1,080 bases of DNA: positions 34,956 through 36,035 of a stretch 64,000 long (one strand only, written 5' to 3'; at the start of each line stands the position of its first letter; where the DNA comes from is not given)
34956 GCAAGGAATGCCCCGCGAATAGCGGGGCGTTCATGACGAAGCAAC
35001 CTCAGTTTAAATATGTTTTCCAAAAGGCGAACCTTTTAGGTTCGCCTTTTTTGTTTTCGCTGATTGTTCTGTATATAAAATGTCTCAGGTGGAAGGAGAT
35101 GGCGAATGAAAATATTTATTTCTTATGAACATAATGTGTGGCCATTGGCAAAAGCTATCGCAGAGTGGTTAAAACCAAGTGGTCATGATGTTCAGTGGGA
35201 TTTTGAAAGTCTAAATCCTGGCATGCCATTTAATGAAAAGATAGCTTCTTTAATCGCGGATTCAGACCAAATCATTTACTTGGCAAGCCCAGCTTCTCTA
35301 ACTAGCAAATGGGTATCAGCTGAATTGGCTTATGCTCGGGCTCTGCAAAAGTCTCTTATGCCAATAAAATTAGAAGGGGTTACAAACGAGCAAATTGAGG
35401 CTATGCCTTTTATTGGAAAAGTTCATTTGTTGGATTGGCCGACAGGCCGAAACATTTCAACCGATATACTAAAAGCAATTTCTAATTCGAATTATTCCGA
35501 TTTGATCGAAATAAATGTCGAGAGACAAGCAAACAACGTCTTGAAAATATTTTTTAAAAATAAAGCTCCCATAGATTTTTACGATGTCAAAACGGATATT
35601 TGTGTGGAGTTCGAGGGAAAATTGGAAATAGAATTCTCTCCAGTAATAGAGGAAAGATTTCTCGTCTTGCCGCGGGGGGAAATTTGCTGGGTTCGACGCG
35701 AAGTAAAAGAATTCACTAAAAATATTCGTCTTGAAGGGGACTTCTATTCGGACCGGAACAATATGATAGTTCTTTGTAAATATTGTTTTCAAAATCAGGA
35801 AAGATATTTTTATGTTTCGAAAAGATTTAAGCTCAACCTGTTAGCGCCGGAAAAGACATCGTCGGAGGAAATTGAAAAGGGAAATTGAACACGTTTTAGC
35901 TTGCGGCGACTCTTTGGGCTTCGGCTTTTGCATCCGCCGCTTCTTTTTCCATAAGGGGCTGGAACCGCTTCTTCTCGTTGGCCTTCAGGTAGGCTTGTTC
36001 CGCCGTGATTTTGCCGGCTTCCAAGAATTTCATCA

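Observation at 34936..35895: Single-gene low-GC TIR-domain insertion between ahcY and pilT, a candidate defence island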

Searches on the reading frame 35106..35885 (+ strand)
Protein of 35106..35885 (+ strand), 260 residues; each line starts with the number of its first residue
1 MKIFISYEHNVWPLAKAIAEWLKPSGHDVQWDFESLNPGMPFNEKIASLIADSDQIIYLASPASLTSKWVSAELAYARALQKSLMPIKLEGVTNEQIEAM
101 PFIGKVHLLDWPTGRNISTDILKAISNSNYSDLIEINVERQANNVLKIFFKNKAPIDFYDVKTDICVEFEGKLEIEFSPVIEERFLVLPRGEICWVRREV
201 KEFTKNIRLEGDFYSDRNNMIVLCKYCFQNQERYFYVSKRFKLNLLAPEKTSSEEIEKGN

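Call 4: search_protein_families(library=pfam, proteins=[window:35106-35885:+], max_evalue=10)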
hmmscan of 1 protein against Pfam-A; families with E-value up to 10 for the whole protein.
window:35106-35885:+ (260 aa): 3 families
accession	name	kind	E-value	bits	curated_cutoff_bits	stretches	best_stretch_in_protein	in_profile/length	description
PF13676.11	TIR_2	-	3.3e-17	63.6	28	1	3-110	1-107/122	TIR domain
PF08937.16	ThsB_TIR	-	2.2e-05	25.2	21.2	1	42-92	48-98/100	Thoeris protein ThsB, TIR-like domain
PF01582.25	TIR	-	0.00052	20.3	21.3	1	27-93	30-100/179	TIR domain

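Call 5: search_protein_families(library=padloc, proteins=[window:35106-35885:+], max_evalue=10)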
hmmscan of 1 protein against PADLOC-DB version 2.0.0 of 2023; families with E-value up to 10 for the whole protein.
window:35106-35885:+ (260 aa): 11 families
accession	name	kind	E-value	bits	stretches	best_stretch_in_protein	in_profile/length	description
PDLC00434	ThsB1|ThsB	-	1.7e-11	41.9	1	2-128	140-266/396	TIR-like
PDLC00419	ThsB1|ThsB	-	8.8e-07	26.9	1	2-79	29-110/165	TIR-like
PDLC02421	Aga_TIR-PNTD1-PNTD2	-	4.5e-06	24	1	2-84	5-89/430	Class I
PDLC02012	SAVED5--SAVED_TIR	-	5e-06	23.9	1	2-75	15-89/404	-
PDLC02403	Aga_TIR-PNTD1-PNTD2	-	2.3e-05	21.7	1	18-84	21-88/443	Class I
PDLC00423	ThsB1|ThsB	-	7.5e-05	20.5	1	2-91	37-135/190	TIR-like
PDLC00426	ThsB1|ThsB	-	7.8e-05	20.1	1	50-96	294-340/352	TIR-like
PDLC00425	ThsB1|ThsB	-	9.3e-05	19.7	1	46-96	304-354/389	TIR-like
PDLC00436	ThsB1|ThsB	-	0.00011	19.8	1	2-89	37-127/183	TIR-like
PDLC00422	ThsB1|ThsB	-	0.0025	15.4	1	50-87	96-136/194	TIR-like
PDLC05062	PDC-S66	-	0.019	12.4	1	3-75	151-224/282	-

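Call 6: search_protein_families(library=ncbifam, proteins=[window:35106-35885:+], max_evalue=10)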
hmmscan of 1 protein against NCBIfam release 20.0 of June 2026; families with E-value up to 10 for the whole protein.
window:35106-35885:+ (260 aa): 1 family
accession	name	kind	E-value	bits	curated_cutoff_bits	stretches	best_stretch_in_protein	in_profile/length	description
NF058526.1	Thoeris_type3_ThcB4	equivalog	3.7e-12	45.8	220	1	2-100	129-228/375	Thoeris type III anti-phage system protein ThcB4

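Call 7: search_solved_structures(query=window:35106-35885:+, max_evalue=10, show_alignments=3)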
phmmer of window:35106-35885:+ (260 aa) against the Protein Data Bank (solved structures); distinct sequences matched with E-value up to 10: 4.
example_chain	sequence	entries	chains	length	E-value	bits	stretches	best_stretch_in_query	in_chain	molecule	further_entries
7ylf_A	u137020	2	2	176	0.031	16.8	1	3-80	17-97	Toll-like receptor 15 | Toll-like receptor 2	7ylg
6vr7_A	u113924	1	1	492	0.045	16.3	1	2-85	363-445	Mur ligase middle domain protein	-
2j67_A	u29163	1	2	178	0.18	14.4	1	3-78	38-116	TOLL LIKE RECEPTOR 10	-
7uxr_A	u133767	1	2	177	0.77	12.3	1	13-98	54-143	TIR domain protein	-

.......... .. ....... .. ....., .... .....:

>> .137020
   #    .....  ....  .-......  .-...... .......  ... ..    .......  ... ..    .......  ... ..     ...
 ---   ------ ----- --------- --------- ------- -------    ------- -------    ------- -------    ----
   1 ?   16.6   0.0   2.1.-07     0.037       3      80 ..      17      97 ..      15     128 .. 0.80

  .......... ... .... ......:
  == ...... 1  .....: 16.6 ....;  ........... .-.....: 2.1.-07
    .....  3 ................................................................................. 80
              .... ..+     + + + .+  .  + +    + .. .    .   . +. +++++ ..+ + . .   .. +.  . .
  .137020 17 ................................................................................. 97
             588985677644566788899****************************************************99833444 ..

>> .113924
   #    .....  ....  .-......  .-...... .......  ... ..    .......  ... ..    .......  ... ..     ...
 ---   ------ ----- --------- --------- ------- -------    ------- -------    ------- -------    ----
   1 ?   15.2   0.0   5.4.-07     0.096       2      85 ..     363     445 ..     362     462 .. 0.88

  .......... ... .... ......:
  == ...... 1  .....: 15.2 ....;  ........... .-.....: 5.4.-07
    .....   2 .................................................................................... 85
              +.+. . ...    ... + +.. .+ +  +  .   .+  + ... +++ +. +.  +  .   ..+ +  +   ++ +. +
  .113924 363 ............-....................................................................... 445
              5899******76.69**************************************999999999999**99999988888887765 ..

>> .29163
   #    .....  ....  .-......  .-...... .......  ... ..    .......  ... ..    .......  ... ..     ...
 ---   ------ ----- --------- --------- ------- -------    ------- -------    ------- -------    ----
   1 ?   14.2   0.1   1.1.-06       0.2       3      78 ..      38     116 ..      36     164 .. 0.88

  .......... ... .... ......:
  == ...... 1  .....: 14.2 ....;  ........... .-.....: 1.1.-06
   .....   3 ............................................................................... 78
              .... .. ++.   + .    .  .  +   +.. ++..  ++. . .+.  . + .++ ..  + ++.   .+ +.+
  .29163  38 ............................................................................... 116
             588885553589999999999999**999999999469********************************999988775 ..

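Call 8: find_homologous_proteins(query=window:35106-35885:+, max_evalue=0.001)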
Query window:35106-35885:+ (260 aa): 3 proteins with E <= 0.001 among 365 candidates.
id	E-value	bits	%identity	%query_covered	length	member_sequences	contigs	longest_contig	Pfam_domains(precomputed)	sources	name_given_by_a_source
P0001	7.4e-172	587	100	100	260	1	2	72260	PF13676.12,PF08937.17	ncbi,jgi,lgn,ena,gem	-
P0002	7.1e-93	329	60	94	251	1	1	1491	PF13676.12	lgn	-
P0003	1.2e-65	239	50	86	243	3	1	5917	PF01582.26,PF13676.12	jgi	-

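Call 13: find_encoding_contigs(protein=P0001, flank=10000)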
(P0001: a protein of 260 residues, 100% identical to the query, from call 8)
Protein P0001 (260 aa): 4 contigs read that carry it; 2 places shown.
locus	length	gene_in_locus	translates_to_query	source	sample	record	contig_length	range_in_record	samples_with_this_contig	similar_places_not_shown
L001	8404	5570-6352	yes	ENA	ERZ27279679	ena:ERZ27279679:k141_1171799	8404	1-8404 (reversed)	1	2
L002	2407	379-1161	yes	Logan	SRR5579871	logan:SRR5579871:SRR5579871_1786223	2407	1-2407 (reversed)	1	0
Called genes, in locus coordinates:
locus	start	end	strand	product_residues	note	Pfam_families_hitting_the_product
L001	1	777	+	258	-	?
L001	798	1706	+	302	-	PF00528:BPD_transp_1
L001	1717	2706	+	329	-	PF00528:BPD_transp_1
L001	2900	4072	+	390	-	PF00438:S-AdoMet_synt_N, PF02772:S-AdoMet_synt_M, PF02773:S-AdoMet_synt_C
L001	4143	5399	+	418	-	PF05221:AdoHcyase, PF02826:2-Hacid_dh_C, PF00670:AdoHcyase_NAD, PF07991:KARI_N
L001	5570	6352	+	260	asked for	PF08937:ThsB_TIR (faint), PF13676:TIR_2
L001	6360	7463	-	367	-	PF00437:T2SSE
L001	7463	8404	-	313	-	?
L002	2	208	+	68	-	?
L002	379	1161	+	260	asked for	PF08937:ThsB_TIR (faint), PF13676:TIR_2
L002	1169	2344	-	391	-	PF00437:T2SSE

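Call 14: find_encoding_contigs(protein=P0003, flank=10000)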
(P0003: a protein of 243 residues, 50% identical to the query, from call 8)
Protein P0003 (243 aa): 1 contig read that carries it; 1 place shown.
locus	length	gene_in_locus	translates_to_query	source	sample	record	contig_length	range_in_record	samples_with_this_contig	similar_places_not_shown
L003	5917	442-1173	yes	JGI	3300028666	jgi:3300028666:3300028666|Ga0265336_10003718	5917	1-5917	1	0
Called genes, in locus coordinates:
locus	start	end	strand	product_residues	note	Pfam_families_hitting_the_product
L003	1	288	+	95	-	?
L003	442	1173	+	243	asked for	PF01582:TIR (faint), PF13676:TIR_2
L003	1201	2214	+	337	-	PF00532:Peripla_BP_1, PF13407:Peripla_BP_4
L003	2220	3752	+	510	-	PF00005:ABC_tran, PF13304:AAA_21 (faint), PF00005:ABC_tran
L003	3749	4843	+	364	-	PF02653:BPD_transp_2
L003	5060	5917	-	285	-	?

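Call 15: find_encoding_contigs(protein=P0002, flank=10000)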
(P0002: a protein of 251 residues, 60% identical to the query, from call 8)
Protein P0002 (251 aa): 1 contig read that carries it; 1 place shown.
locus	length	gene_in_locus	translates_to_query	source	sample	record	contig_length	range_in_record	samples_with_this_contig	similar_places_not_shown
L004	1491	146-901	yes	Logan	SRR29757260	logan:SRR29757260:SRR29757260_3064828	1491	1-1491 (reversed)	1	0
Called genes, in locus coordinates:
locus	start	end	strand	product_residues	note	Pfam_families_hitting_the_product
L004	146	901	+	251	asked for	PF13676:TIR_2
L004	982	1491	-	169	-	?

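Call 21: find_related_loci(query=A1, collection=genome_contigs, flank=10000)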
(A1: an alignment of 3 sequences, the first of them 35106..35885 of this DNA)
Query A1 (260 aa) in genome_contigs; peptide patterns used: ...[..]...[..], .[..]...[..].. (x = any residue, [..] = any of these).
20 stretches matched a pattern, but none encodes a relative of the query by tblastn (E <= 1e-3).

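Call 24: find_related_loci(query=A1, collection=metagenome_contigs, flank=10000)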
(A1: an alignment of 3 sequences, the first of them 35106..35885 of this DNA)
Query A1 (260 aa) in metagenome_contigs; peptide patterns used: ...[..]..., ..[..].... (x = any residue, [..] = any of these).
599 stretches matched a pattern (row limit reached: there are more); 1 encode a relative of the query (tblastn E <= 1e-3); 1 distinct loci.
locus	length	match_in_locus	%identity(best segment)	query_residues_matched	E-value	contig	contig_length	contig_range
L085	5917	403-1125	51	1-237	9e-82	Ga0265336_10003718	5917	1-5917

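Call 39: predict_structure(alignment_id=A1)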
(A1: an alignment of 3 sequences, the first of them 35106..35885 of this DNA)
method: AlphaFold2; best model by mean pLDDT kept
length: 260 residues; sequences in the alignment: 3
mean_pLDDT: 56.2   pTM: 0.56
mean pLDDT of the five models: 56.2, 38.4, 37.4, 33.7, 30.8
residues with pLDDT >= 90: 0; 70-90: 68; 50-70: 109; < 50: 83
segments of 3 or more residues with pLDDT < 50: 110-114, 142-145, 163-217, 246-260
pLDDT, mean of each block of 10 residues (from residue 1): 76 77 77 59 79 79 60 79 71 56 55 55 69 61 52 57 41 29 33 30 30 40 57 63 44 32
secondary structure, 60 per line:
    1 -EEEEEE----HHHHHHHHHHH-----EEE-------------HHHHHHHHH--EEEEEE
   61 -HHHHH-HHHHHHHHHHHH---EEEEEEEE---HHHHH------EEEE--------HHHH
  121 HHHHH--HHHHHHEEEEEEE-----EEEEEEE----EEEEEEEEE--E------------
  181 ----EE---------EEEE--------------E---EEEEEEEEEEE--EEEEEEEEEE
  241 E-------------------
elements in order: E2-7 H12-22 E28-30 H44-52 E55-60 H62-66 H68-79 E83-90 H94-98 E105-108 H117-125 H128-133 E134-140 E146-152 E157-165 E196-199 E218-228 E231-241

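Call 43: list_cluster_members(proteins=[P0001, P0002, P0003, P0005])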
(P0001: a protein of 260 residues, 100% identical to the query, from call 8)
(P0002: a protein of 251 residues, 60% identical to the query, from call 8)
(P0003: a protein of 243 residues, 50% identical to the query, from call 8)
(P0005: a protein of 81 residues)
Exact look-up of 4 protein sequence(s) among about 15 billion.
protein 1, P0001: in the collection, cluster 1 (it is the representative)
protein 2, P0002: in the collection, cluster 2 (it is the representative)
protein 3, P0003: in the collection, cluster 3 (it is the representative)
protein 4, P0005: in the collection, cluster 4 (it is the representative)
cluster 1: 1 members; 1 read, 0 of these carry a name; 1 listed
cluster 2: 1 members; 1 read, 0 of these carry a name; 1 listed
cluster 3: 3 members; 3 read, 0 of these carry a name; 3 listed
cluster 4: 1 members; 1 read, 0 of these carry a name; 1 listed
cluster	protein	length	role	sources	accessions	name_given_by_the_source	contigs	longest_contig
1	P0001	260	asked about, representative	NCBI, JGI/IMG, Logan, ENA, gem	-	-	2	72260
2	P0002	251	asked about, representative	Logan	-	-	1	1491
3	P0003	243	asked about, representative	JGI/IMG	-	-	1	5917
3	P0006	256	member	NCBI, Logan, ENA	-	-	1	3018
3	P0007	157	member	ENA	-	-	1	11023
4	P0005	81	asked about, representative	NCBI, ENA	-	-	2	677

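Call 45: search_dna_similar(query=window:35106-35885:+, collection=phages, mode=protein, max_evalue=0.01, max_rows=10)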
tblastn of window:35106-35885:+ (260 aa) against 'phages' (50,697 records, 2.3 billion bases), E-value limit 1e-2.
No match.

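Call 46: search_dna_similar(query=window:35106-35885:+, collection=plasmids, mode=protein, max_evalue=0.01, max_rows=10)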
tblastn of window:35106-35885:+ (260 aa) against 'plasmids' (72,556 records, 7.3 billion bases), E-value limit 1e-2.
Records with a match: 15; places in all: 15; records where one place covers at least 80% of the query: 0.
Best place of each record, by identity: <60% 15.
By first word of the organism name: Rhizobium 4; Sphingobium 4; Novosphingobium 1; Mycobacterium 1; Sinorhizobium 1; Roseovarius 1; Pseudomonas 1; Acidithiobacillus 1; Sphingomonas 1.
By predicted mobility (MOB-suite, as given by PLSDB): conjugative 9; non-mobilizable 3; mobilizable 3.
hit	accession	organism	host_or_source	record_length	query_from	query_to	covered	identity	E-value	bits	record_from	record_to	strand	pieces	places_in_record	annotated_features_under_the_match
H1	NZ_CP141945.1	Novosphingobium sp. RL4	Rheum palmatum L.,Single ...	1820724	2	148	57%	23.0%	6e-3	45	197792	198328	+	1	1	none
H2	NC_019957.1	Mycobacterium sp. JS623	-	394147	3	89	33%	33.3%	2e-3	47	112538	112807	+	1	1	TIR domain-containing protein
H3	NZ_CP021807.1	Sinorhizobium meliloti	Medicago truncatula,Single Cell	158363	2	95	36%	30.5%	9e-5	51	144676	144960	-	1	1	toll/interleukin-1 receptor domain-containing protein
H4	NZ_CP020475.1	Roseovarius mucosus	Skeletonema marinoi strain RO5AC,Cell ...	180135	3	80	30%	35.4%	7e-3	45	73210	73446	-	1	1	toll/interleukin-1 receptor domain-containing protein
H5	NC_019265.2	Pseudomonas savastanoi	olive knot (Olea europaea)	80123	1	74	28%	35.1%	4e-5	52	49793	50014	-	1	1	toll/interleukin-1 receptor domain-containing protein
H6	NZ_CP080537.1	Acidithiobacillus ferriphilus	-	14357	2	79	30%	32.9%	8e-4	48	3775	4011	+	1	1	toll/interleukin-1 receptor domain-containing protein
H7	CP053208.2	Rhizobium leguminosarum bv. trifolii TA1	Trifolium spumosum L. (Annual ...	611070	2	79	30%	31.6%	4e-4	49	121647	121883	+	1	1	toll/interleukin-1 receptor domain-containing protein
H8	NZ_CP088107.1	Rhizobium ruizarguesonis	cell culture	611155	2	79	30%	31.6%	4e-4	49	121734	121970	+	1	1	toll/interleukin-1 receptor domain-containing protein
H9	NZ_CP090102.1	Rhizobium leguminosarum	Trifolium pratense,Cell culture,Plant ...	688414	2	79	30%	31.6%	4e-4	49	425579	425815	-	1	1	toll/interleukin-1 receptor domain-containing protein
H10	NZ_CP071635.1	Rhizobium sp. NZLR1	lentil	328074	2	79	30%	30.4%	3e-3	46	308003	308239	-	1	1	toll/interleukin-1 receptor domain-containing protein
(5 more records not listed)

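Call 47: find_encoding_contigs(protein=P0007, flank=10000)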
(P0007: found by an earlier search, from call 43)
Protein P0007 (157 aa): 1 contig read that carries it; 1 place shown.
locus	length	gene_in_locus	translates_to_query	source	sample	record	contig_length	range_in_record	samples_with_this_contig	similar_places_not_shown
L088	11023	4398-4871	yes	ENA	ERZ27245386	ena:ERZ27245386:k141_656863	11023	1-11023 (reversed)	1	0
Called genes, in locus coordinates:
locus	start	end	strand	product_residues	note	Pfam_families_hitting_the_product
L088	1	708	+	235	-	?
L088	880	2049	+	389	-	PF00438:S-AdoMet_synt_N, PF02772:S-AdoMet_synt_M, PF02773:S-AdoMet_synt_C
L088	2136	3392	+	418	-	PF05221:AdoHcyase, PF02826:2-Hacid_dh_C, PF00670:AdoHcyase_NAD, PF07991:KARI_N (weak)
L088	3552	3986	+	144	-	PF00027:cNMP_binding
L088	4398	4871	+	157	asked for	-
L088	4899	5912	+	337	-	PF00532:Peripla_BP_1, PF13407:Peripla_BP_4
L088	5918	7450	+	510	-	PF00005:ABC_tran, PF13304:AAA_21 (faint), PF00005:ABC_tran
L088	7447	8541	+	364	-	PF02653:BPD_transp_2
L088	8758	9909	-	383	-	-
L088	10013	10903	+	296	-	-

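Call 48: find_encoding_contigs(protein=P0006, flank=10000)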
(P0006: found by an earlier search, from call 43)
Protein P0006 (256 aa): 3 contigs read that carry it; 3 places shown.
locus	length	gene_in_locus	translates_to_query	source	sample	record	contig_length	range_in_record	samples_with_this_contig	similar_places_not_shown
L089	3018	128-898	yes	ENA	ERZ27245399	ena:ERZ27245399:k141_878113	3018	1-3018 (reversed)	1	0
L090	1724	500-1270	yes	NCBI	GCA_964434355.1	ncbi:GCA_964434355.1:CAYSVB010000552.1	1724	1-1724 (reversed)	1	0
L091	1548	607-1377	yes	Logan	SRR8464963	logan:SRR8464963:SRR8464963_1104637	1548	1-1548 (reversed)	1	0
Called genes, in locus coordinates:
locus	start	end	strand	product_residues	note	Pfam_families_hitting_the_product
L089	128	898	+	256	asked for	PF01582:TIR (weak), PF13676:TIR_2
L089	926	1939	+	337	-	PF00532:Peripla_BP_1, PF13407:Peripla_BP_4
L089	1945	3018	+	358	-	?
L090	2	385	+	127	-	?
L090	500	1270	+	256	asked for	PF01582:TIR (weak), PF13676:TIR_2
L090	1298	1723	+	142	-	?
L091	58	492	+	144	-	PF00027:cNMP_binding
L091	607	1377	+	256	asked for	PF01582:TIR (weak), PF13676:TIR_2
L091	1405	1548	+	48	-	?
